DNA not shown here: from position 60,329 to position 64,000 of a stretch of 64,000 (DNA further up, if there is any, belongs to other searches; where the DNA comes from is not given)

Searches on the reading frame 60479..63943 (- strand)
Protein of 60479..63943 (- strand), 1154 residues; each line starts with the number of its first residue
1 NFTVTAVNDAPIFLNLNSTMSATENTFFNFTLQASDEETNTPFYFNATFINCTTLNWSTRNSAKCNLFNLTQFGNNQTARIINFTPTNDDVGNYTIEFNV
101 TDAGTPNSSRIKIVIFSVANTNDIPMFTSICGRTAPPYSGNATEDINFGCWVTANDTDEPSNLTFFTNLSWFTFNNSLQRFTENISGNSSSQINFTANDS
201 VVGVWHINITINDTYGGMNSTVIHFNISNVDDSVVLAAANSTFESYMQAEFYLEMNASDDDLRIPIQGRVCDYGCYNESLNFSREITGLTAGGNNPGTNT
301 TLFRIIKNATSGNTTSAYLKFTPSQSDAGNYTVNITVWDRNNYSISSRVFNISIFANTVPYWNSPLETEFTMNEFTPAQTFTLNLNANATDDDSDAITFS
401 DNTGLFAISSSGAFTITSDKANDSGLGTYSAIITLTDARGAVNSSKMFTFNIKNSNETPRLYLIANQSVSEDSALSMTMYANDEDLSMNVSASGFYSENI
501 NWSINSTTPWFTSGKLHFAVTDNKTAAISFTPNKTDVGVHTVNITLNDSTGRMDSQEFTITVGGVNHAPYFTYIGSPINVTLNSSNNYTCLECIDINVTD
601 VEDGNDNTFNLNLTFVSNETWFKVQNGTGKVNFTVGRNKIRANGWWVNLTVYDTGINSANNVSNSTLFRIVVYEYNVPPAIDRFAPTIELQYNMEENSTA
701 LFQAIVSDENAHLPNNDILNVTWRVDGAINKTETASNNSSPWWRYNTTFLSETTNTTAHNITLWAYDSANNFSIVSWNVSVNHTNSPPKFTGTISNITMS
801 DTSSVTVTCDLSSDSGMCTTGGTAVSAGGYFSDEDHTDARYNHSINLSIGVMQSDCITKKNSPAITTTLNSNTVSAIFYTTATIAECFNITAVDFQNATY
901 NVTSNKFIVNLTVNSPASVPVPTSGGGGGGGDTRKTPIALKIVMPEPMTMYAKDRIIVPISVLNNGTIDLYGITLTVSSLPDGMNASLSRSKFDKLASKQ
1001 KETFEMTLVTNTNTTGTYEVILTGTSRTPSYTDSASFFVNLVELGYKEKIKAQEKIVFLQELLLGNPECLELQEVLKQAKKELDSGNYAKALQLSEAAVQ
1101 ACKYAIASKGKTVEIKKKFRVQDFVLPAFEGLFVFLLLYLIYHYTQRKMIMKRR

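Call 52: search_protein_families(library=pfam, proteins=[window:60479-63943:-], max_evalue=0.000001)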
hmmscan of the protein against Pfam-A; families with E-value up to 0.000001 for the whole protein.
window:60479-63943:- (1154 aa): 1 family
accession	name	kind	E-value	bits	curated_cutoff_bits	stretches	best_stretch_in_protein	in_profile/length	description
PF17963.7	Big_9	-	7.4e-09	36.8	23.6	0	370-445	11-84/89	Bacterial Ig domain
